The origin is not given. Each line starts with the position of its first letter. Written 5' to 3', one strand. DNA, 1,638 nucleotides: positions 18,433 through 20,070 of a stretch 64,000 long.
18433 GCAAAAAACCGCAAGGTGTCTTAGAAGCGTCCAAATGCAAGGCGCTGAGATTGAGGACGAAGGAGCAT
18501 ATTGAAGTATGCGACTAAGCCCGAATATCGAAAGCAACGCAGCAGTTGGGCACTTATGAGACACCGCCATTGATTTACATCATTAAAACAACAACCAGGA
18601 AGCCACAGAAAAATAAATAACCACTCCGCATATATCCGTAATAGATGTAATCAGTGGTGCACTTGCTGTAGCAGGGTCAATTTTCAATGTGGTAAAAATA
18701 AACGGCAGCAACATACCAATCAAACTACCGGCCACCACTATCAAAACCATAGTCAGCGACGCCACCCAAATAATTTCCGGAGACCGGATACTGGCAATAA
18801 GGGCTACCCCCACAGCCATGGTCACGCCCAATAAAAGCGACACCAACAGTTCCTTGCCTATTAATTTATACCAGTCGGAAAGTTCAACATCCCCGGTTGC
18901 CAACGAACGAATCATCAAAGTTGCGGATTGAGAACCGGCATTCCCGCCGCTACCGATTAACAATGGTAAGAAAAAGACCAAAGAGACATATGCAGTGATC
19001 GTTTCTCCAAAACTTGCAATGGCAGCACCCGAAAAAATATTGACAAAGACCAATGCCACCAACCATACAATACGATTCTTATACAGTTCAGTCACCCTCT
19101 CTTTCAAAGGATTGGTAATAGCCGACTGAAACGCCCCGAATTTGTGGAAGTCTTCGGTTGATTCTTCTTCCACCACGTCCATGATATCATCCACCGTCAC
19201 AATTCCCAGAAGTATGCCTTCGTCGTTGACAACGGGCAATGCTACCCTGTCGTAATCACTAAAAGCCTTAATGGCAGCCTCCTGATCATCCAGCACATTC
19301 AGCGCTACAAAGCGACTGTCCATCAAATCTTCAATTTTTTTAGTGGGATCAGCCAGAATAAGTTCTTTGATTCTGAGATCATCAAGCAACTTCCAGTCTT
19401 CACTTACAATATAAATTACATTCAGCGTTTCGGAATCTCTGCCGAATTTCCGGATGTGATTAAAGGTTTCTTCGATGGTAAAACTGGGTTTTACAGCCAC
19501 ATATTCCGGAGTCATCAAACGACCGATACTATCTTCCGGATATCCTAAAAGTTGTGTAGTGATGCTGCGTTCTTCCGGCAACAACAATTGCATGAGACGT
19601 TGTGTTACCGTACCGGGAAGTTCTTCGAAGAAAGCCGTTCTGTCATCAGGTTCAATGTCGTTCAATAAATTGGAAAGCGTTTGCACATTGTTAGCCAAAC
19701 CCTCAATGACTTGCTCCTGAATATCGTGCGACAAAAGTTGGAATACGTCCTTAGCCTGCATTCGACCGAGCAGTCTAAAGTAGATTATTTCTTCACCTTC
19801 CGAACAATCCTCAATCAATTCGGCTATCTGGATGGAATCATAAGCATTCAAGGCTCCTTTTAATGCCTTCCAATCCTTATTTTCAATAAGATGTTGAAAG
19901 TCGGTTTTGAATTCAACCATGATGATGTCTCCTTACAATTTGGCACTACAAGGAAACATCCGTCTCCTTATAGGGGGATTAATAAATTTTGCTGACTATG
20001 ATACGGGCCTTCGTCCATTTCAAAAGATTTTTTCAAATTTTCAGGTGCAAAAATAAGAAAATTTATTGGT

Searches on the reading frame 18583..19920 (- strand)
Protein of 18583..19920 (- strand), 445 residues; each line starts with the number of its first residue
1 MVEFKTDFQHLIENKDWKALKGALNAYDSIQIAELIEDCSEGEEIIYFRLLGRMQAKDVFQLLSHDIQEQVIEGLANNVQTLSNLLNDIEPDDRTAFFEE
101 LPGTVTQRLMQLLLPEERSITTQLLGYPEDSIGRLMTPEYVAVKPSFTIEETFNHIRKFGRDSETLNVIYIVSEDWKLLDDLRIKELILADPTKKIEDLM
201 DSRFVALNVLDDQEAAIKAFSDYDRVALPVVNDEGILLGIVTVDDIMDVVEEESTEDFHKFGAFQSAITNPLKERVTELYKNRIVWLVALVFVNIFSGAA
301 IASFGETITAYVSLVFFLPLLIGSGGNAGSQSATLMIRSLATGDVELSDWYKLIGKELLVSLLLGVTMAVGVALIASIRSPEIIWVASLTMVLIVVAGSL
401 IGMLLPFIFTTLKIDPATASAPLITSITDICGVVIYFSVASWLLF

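Call 6: search_protein_families(library=pfam, proteins=[window:18583-19920:-])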
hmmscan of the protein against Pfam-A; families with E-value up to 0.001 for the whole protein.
window:18583-19920:- (445 aa): 3 families
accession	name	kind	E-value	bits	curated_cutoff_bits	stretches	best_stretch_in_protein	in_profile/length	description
PF01769.21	MgtE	-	7.5e-33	113.9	27.6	1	318-439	1-125/125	Divalent cation transporter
PF03448.22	MgtE_N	-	4.6e-19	69.3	25.9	1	29-130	3-102/102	MgtE intracellular N domain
PF00571.33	CBS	-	9.1e-13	48.8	24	1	196-251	1-56/57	CBS domain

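Call 74: find_encoding_contigs(protein=window:18586-19920:-, flank=3200, max_places=10)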
Protein window:18586-19920:- (445 aa): 20 contigs read that carry it; 9 places shown.
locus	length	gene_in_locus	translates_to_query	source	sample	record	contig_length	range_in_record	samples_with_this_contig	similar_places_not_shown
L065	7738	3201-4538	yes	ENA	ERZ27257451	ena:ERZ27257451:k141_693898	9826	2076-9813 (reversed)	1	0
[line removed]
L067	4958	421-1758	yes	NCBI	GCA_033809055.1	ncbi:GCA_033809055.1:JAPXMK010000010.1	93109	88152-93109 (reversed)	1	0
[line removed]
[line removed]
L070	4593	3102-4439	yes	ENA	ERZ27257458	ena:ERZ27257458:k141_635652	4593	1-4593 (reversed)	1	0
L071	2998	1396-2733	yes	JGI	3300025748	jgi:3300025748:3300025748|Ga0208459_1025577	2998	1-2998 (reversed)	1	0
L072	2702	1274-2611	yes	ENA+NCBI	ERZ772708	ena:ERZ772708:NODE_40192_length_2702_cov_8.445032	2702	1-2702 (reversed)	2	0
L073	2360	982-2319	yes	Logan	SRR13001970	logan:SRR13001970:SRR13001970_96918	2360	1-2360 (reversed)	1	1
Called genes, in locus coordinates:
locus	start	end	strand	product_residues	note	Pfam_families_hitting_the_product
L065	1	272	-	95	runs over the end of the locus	?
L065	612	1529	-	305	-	PF00389:2-Hacid_dh, PF00670:AdoHcyase_NAD (faint), PF02826:2-Hacid_dh_C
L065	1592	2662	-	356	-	PF00266:Aminotran_5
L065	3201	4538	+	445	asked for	PF03448:MgtE_N, PF00571:CBS, PF01769:MgtE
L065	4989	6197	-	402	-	PF24684:Vgb_lyase (faint), PF05787:PhoX (faint), PF06739:SBBP (faint), PF22807:TrAA12 (faint), PF25021:TEN_NHL, PF08450:SGL (weak), PF01436:NHL, PF19910:DUF6383 (weak)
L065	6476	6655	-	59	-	-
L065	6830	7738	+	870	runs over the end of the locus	PF01624:MutS_I, PF05188:MutS_II, PF05192:MutS_III, PF05190:MutS_IV, PF00488:MutS_V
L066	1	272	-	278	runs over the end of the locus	?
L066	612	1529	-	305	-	PF00389:2-Hacid_dh, PF00670:AdoHcyase_NAD (faint), PF02826:2-Hacid_dh_C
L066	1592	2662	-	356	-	PF00266:Aminotran_5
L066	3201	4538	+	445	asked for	PF03448:MgtE_N, PF00571:CBS, PF01769:MgtE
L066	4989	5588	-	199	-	?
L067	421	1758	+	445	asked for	PF03448:MgtE_N, PF00571:CBS, PF01769:MgtE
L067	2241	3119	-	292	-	-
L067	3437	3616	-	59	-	-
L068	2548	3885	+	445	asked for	PF03448:MgtE_N, PF00571:CBS, PF01769:MgtE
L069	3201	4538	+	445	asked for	PF03448:MgtE_N, PF00571:CBS, PF01769:MgtE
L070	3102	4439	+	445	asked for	PF03448:MgtE_N, PF00571:CBS, PF01769:MgtE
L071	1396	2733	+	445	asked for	PF03448:MgtE_N, PF00571:CBS, PF01769:MgtE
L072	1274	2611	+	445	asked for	PF03448:MgtE_N, PF00571:CBS, PF01769:MgtE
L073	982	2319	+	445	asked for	PF03448:MgtE_N, PF00571:CBS, PF01769:MgtE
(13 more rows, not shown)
